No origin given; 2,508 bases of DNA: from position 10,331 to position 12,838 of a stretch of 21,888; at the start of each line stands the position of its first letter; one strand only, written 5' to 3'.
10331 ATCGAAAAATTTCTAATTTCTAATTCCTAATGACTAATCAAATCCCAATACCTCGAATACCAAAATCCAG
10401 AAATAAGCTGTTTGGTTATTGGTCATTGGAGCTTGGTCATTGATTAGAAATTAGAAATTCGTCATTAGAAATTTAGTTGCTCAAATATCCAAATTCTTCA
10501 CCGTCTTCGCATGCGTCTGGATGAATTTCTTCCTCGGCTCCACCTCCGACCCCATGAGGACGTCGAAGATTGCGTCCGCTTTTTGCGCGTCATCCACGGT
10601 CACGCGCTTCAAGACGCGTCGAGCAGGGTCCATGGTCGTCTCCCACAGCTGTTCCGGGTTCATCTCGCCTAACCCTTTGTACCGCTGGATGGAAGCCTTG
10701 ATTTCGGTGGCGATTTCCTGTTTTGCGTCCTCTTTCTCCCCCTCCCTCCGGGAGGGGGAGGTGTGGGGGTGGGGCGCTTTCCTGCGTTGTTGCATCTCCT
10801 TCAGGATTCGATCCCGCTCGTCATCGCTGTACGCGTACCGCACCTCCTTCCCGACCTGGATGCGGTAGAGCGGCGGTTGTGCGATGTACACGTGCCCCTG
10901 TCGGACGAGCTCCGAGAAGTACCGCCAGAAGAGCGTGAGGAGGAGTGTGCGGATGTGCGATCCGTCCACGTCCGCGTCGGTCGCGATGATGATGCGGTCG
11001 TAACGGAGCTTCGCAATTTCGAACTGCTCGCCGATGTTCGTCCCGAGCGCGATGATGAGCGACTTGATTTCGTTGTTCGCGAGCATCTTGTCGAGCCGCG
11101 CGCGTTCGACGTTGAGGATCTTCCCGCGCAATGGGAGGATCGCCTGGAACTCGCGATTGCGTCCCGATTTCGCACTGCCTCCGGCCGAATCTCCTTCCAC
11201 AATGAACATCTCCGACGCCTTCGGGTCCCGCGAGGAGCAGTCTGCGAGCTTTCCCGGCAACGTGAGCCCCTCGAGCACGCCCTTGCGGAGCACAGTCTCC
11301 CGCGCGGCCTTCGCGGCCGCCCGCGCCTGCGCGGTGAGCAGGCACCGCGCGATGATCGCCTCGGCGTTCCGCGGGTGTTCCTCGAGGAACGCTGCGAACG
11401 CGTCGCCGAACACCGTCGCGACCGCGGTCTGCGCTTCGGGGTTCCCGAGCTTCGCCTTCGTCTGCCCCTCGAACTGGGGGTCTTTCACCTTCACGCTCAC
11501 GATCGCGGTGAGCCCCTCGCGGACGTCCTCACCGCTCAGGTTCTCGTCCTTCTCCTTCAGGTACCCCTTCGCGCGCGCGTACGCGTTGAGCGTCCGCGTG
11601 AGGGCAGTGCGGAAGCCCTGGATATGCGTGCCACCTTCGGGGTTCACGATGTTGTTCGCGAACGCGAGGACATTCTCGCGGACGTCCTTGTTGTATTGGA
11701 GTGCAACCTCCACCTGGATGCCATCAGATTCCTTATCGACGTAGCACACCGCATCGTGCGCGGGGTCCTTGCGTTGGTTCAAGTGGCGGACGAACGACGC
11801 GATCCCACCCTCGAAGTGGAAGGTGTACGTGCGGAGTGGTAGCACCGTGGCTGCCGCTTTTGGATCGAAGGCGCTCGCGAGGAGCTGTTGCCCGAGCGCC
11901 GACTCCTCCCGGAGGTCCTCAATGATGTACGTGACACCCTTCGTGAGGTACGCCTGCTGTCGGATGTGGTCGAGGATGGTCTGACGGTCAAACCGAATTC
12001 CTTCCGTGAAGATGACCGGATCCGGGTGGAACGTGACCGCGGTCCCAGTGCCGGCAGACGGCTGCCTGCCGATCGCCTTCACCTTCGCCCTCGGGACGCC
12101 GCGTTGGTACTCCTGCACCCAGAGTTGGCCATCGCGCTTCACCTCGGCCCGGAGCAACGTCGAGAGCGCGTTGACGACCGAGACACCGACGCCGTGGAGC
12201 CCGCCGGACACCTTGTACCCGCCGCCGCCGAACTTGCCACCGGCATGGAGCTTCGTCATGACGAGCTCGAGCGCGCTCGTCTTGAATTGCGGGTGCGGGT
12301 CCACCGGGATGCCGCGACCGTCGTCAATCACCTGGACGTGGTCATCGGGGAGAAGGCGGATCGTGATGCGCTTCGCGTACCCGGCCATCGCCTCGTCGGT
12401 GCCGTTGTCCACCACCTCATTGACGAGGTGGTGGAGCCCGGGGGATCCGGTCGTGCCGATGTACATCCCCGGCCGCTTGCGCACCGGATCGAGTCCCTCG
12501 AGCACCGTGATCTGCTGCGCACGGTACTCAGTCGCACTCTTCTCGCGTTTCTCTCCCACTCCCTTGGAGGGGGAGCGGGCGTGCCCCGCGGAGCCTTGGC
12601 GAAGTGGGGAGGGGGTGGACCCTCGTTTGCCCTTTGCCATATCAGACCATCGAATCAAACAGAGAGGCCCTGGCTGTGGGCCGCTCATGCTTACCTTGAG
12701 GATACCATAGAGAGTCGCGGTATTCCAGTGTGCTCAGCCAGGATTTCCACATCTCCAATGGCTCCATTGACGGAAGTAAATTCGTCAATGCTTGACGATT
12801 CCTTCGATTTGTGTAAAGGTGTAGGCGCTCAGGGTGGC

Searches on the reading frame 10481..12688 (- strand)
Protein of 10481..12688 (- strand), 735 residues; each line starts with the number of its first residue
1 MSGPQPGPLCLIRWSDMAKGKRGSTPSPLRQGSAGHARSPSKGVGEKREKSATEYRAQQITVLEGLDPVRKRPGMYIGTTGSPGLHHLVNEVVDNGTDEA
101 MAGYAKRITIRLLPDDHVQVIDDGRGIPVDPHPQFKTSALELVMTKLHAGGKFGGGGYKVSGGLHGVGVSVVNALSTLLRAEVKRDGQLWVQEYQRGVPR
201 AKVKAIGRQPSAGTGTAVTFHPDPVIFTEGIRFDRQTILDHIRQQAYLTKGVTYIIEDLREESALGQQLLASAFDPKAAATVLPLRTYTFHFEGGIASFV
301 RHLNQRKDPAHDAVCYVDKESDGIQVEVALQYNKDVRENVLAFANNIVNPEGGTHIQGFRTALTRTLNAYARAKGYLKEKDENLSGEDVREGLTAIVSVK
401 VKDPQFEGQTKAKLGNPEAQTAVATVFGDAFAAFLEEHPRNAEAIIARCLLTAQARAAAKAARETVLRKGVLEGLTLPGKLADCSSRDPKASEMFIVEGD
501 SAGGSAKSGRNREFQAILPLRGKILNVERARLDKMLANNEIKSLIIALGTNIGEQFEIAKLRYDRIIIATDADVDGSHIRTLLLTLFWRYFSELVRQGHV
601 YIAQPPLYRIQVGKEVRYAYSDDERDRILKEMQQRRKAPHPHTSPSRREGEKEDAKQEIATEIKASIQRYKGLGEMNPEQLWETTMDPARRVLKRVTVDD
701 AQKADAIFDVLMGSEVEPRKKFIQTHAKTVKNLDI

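Call 38: search_protein_families(library=pfam, proteins=[window:10481-12688:-], max_evalue=0.01)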
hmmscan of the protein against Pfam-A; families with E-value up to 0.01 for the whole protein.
window:10481-12688:- (735 aa): 4 families
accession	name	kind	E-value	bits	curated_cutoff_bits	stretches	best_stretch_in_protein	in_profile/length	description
PF00204.31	DNA_gyraseB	-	1.3e-60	204.3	27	1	295-464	1-172/173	DNA gyrase B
PF00986.26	DNA_gyraseB_C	-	1.2e-30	105.8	29.8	1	664-724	3-63/63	DNA gyrase B subunit, carboxyl terminus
PF01751.28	Toprim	-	9.5e-20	71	23.1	1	493-604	1-95/96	Toprim domain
PF02518.31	HATPase_c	-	1e-14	55.3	26.4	1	83-223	4-108/111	Histidine kinase-, DNA gyrase B-, and HSP90-like ATPase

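Call 65: list_cluster_members(proteins=[window:10481-12688:-, window:18774-19910:+, window:20331-21098:+, window:7989-8999:+, window:9121-10332:-])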
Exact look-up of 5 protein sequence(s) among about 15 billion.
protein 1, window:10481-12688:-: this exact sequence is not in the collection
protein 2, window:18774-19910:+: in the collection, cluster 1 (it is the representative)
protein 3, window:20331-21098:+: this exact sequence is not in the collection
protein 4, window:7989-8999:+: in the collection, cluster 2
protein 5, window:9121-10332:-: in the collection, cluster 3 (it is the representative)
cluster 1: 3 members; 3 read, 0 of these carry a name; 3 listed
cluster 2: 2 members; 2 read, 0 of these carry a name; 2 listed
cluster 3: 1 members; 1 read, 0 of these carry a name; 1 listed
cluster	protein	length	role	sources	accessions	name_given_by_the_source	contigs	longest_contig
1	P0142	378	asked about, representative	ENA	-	-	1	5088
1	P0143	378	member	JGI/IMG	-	-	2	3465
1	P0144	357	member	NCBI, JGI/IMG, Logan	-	-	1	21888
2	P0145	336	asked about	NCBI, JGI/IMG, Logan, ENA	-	-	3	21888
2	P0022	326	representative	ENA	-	-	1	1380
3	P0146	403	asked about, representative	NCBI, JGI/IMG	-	-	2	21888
